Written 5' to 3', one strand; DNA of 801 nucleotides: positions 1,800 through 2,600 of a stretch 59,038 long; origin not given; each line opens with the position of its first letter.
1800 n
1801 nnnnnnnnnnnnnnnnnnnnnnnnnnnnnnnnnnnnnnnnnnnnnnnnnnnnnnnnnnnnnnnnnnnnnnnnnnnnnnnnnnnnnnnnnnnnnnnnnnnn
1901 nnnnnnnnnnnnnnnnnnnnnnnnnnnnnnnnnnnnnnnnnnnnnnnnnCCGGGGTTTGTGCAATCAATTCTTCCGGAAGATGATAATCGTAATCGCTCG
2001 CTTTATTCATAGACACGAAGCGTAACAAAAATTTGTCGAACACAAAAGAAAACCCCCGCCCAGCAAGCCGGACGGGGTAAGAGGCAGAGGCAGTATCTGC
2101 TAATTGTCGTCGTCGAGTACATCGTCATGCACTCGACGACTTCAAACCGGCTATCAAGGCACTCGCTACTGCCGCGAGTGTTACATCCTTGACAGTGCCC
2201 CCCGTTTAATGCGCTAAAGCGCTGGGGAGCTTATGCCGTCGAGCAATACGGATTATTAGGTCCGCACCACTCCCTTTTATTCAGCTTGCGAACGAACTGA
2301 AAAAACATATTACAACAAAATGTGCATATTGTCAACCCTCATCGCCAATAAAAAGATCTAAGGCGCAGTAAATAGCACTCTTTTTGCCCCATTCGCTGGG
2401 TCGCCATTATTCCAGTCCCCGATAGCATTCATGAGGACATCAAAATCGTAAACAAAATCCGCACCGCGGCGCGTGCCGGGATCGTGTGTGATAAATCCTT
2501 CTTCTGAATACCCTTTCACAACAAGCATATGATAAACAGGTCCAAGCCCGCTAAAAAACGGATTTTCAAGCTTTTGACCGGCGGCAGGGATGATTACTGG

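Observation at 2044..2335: Structured ~255-nt RNA with its own promoter, ending in a terminator just before queA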

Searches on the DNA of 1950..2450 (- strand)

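Call 4: search_rna_families(source=window, start=1950, end=2450, threshold=evalue, max_evalue=10, show_alignments=3)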
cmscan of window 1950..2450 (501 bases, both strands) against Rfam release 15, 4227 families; matches with E-value up to 10: 4.
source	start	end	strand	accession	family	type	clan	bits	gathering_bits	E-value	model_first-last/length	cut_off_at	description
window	2045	2102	-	RF02399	NsiR1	Gene; sRNA;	-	16.9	39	0.89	1-60/60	no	Nitrogen stress-induced RNA 1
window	2295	2350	+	RF02303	TtnuCD28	Gene; snRNA; snoRNA; CD-box;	-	16.9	70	9.8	1-64/64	no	Tetrahymena snoRNA TtnuCD28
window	2037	2077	-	RF02401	ClpQY_promoter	Cis-reg;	-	13.4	42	2.1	1-36/57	no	ClpQY promoter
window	2267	2321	-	RF02060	STnc410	Gene; sRNA;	-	11.5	50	6.4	1-158/158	no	Enterobacterial sRNA STnc410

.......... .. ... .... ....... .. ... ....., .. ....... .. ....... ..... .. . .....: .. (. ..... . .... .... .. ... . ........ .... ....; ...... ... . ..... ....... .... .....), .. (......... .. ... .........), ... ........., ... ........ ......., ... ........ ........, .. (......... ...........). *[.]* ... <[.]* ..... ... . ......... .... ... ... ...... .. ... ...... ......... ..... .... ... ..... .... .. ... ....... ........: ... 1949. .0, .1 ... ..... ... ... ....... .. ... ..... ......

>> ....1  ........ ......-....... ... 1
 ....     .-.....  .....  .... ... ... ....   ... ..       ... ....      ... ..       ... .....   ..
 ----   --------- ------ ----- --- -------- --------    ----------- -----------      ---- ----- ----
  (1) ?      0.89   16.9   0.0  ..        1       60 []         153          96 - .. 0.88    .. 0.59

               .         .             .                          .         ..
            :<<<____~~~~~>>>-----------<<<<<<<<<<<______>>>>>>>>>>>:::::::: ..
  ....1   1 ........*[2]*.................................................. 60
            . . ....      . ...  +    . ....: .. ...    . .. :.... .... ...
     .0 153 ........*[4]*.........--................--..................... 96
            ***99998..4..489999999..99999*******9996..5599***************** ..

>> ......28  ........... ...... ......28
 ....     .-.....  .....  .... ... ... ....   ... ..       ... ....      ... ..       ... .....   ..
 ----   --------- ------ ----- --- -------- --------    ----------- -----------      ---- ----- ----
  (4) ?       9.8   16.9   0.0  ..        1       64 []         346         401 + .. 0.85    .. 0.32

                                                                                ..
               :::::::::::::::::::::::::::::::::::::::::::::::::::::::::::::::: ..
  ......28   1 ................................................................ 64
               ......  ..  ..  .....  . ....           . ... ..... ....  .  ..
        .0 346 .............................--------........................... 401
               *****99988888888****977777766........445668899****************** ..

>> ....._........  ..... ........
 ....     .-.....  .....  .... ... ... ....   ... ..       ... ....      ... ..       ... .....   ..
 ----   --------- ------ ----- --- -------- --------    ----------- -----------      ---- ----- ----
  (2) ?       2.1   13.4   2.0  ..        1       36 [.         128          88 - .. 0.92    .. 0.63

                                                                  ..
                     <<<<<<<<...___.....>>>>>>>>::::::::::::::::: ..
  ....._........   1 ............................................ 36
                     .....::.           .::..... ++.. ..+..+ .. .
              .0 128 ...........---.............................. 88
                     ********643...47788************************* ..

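Call 36: search_dna_similar(query=window:2044-2335:-, collection=phages, mode=distant, max_evalue=0.01)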
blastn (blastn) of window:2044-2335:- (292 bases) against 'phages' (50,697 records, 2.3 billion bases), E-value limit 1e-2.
No match.

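Call 37: search_dna_similar(query=window:2044-2335:-, collection=plasmids, mode=distant, max_evalue=0.01)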
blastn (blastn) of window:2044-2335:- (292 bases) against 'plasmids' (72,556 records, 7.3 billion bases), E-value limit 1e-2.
No match.

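Call 75: build_rna_model(alignment_id=A4)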
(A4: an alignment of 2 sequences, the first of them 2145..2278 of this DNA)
Model R1 built from alignment A4 (2 sequences, 134 columns); structure: RNAalifold consensus.
model positions 134; base pairs 42; branch points 2; effective number of sequences 0.6; information 0.588 bits per position. Calibrated on 0.2 Mb of random sequence (short: E-values are rough).
structure used (alignment columns):
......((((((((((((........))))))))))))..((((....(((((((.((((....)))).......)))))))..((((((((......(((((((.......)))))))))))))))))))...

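Call 76: search_with_rna_model(model_id=R1, sources=[window, L001, L002, L003, L004, L005, L006, L007, L008, L009, L010, L011, L012, L013, L014, L015, L016, L017, L018, L020, L025, L026, L028, L030, L032, L035, L039, L042, L043, L044, L045], max_evalue=10)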
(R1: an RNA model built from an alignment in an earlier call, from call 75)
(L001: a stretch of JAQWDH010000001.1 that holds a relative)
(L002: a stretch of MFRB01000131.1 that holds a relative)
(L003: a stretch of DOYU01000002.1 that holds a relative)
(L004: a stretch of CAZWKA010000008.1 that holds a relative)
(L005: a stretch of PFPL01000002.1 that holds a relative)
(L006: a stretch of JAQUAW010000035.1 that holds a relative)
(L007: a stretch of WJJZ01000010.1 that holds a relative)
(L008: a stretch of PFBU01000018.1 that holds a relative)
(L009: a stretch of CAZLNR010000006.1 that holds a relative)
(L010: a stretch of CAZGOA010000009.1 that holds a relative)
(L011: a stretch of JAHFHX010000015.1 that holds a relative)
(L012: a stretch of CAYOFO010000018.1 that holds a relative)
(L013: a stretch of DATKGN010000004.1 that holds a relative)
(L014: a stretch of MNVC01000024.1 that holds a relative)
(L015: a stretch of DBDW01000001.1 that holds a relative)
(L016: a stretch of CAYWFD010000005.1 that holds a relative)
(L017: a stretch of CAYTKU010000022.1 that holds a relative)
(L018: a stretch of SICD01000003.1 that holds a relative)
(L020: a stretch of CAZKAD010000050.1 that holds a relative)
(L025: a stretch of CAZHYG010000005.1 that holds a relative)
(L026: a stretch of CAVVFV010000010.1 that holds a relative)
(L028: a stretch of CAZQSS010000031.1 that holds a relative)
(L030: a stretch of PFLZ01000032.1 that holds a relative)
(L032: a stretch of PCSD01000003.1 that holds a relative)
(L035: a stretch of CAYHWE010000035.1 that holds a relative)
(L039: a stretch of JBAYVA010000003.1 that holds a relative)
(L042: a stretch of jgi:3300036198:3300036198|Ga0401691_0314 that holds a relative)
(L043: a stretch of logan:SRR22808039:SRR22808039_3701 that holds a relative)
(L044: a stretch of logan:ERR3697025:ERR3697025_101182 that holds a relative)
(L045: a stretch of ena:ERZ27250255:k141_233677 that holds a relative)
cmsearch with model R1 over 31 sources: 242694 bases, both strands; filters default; matches with E-value up to 10: 1.
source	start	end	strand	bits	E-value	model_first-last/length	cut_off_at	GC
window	2145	2278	-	169.9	6.6e-35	1-134/134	no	0.54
